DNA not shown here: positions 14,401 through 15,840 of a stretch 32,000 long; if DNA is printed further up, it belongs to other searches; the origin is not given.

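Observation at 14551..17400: Candidate undescribed TIR-based conflict system: patatin phospholipase + stand-alone SLOG-like protein + TIR-TM-SNase-like protein in one translationally coupled operon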

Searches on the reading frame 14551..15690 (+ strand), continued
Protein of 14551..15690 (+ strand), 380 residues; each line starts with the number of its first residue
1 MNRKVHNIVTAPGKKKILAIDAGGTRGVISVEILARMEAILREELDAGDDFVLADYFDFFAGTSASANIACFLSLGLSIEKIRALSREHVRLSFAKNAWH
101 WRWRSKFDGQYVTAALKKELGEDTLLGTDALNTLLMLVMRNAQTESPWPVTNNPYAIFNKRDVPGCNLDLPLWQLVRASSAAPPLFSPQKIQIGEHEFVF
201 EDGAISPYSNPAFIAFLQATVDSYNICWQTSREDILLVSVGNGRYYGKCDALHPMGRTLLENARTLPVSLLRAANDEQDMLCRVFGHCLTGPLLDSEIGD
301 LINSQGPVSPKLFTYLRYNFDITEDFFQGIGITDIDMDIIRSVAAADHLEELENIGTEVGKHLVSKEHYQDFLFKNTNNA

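Call 93: search_protein_families(library=pfam, alignment_id=A6, max_evalue=0.0001)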
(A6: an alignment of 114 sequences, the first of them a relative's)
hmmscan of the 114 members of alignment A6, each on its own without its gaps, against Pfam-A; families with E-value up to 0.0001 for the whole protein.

A. member 1, L096:3269-4483:+ (404 aa): 3 families
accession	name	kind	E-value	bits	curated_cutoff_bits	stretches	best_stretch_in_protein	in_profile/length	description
PF13378.12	MR_MLE_C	-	4.2e-54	184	29.4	1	173-397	3-219/219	Enolase C-terminal domain-like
PF02746.21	MR_MLE_N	-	7.9e-20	71.7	22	1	37-151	14-117/117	Mandelate racemase / muconate lactonizing enzyme, N-terminal domain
PF07476.17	MAAL_C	-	4.3e-06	26.5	27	1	259-339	136-217/249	Methylaspartate ammonia-lyase C-terminus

B. families by the number of members that match (of 114 scanned): 148 families (the first 25 are shown)
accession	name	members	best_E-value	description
PF13676.11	TIR_2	9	9.1e-25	TIR domain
PF00557.29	Peptidase_M24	3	1.2e-38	Metallopeptidase family M24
PF13271.11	DUF4062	3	4.1e-21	Domain of unknown function (DUF4062)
PF01321.24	Creatinase_N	3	2.4e-18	Creatinase/Prolidase N-terminal domain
PF00498.31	FHA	3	2.7e-14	FHA domain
PF16697.10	Yop-YscD_cpl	3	1.8e-12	Inner membrane component of T3SS, cytoplasmic domain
PF04488.21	Gly_transf_sug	3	1.9e-07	Glycosyltransferase sugar-binding region containing DXD motif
PF04572.17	Gb3_synth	3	7.5e-07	Alpha 1,4-glycosyltransferase conserved region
PF00400.38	WD40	2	7e-79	WD domain, G-beta repeat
PF25174.1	Beta-prop_THOC3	2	6.7e-69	THOC3 beta-propeller domain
PF25173.1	Beta-prop_WDR3_1st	2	4.1e-67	WDR3 first beta-propeller domain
PF24817.1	WD40_WDHD1_1st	2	4.3e-65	WDHD1 first WD40 domain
PF13378.12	MR_MLE_C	2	1.4e-55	Enolase C-terminal domain-like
PF03415.19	Peptidase_C11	2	9.3e-55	Clostripain family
PF00248.27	Aldo_ket_red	2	3.3e-48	Aldo/keto reductase family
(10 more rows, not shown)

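Call 104: predict_structure(alignment_id=A5)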
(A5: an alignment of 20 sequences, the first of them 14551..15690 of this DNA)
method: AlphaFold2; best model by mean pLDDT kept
length: 380 residues; sequences in the alignment: 20
mean_pLDDT: 74.1   pTM: 0.81
mean pLDDT of the five models: 74.1, 73.6, 71.0, 63.9, 60.6
residues with pLDDT >= 90: 108; 70-90: 156; 50-70: 31; < 50: 85
segments of 3 or more residues with pLDDT < 50: 96-105, 205-208, 244-311
pLDDT, mean of each block of 10 residues (from residue 1): 88 89 83 96 95 96 89 95 86 55 55 88 94 91 75 85 87 92 78 88 60 76 65 81 45 34 34 37 35 41 38 68 82 86 83 92 85 72
secondary structure, 60 per line:
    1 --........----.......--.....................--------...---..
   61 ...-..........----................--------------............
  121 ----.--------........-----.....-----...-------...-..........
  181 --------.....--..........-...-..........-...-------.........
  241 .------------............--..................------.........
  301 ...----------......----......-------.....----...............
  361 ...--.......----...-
elements in order: H3-10 E15-21 H24-44 E59-63 H65-74 H79-94 H109-120 E134-141 E147-151 H172-180 E189-193 E196-202 H211-220 E235-241 H254-265 H268-285 H292-303 E314-319 H324-329 H337-341 H346-363 H366-372

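Call 107: fold_search(model_id=the predicted structure, library=pdb)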
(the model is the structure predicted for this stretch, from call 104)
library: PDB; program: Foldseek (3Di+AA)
matches with E <= 10: 420; with E <= 0.001: 28
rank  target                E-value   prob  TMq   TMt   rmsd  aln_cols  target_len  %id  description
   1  8zr9_A                3.7e-16  1.00  0.63  0.69   6.3       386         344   21  Cryo-EM structure of AbCapV filemant bound with 3',3'-cGAMP (released 2025-11-19)
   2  9kej_A                3.9e-16  1.00  0.63  0.69   6.5       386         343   21  Cryo-EM structure of AbCapV S58A filament bound with 3'3'-cGAMP (released 2025-11-12)
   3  9jeh_A                7.7e-16  1.00  0.64  0.71   9.0       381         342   21  Cryo-EM structure of AbCapV dimer, apo form (released 2025-11-19)
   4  1oxw_C                1.2e-15  1.00  0.54  0.56   9.1       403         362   21  The Crystal Structure of SeMet Patatin (released 2003-05-27)
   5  1oxw_B                1.2e-15  1.00  0.55  0.58   9.5       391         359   20  The Crystal Structure of SeMet Patatin (released 2003-05-27)
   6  1oxw_A                1.8e-15  1.00  0.55  0.58   8.8       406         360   20  The Crystal Structure of SeMet Patatin (released 2003-05-27)
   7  9jek_D                2.0e-15  1.00  0.63  0.70   7.2       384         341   20  Cryo-EM structure of AbCapV tetramer, intermediate form (released 2025-11-19)
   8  9kh6_A                2.6e-15  1.00  0.60  0.67   7.7       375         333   22  cryo-EM structure of lipase/ligand/substrate complex (released 2026-03-04)
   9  4pkb                  2.6e-15  1.00  0.58  0.61   7.3       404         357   20  CRYSTAL STRUCTURE OF PATATIN-17 COMPLEXED WITH METHYL ARACHIDONYL FLUOROPHOSPHONATE (MAFP) (released 2014-10-01)
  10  4pka                  4.4e-15  1.00  0.54  0.57  10.2       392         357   20  Crystal structure of patatin aged with diisopropylphosphorofluoridate (released 2014-10-01)
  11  9ion_B                1.2e-14  1.00  0.60  0.75   5.0       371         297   20  Cryo-EM structure of cUA bound CapE filament (released 2025-05-21)
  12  9ioq                  1.5e-14  1.00  0.58  0.69   7.5       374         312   19  Crystal structure of CapE bound cUA (released 2025-05-21)
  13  9ion_D                1.6e-14  1.00  0.61  0.75   4.9       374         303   20  Cryo-EM structure of cUA bound CapE filament (released 2025-05-21)
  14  9iop_C                3.2e-14  1.00  0.62  0.75   5.2       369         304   19  Cryo-EM structure of cUA and MAFP bound CapE filament (released 2025-05-21)
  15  9kh7_A                6.7e-14  1.00  0.57  0.72   5.7       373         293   20  cryo-EM structure of lipase/ligand complex (released 2025-11-12)
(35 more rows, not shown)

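Call 116: search_protein_families(library=padloc, proteins=[L091:4030-5979:+, L091:939-3812:+], max_evalue=0.001)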
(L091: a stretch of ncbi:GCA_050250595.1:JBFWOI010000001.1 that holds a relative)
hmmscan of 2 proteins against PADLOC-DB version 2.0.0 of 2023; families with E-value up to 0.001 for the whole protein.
L091:4030-5979:+ (650 aa): 1 family
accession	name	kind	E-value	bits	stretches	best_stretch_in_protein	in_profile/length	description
PDLC00733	Effector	-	7.6e-07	26.3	1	19-112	259-354/388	TIR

L091:939-3812:+ (958 aa): 9 families
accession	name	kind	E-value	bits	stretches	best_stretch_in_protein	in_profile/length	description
PDLC02919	HEAT-ARM_XIII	-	3.9e-38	128.6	3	588-788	52-239/1972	-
PDLC02421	Aga_TIR-PNTD1-PNTD2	-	6e-12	43.4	1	5-130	7-135/430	Class I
PDLC02403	Aga_TIR-PNTD1-PNTD2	-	2.3e-10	38.1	1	30-154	32-155/443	Class I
PDLC02012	SAVED5--SAVED_TIR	-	1.4e-08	32.3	1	3-79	15-92/404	-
PDLC05062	PDC-S66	-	3.7e-07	27.9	1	3-90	150-242/282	-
PDLC00420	ThsB1|ThsB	-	4.6e-07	27.3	1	1-99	1-107/319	TIR-like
PDLC00426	ThsB1|ThsB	-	9.6e-06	23.1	1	3-88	239-331/352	TIR-like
PDLC00419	ThsB1|ThsB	-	0.0003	18.6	1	3-80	29-110/165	TIR-like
PDLC00418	ThsB1|ThsB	-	0.00059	17.7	0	48-102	58-112/155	TIR-like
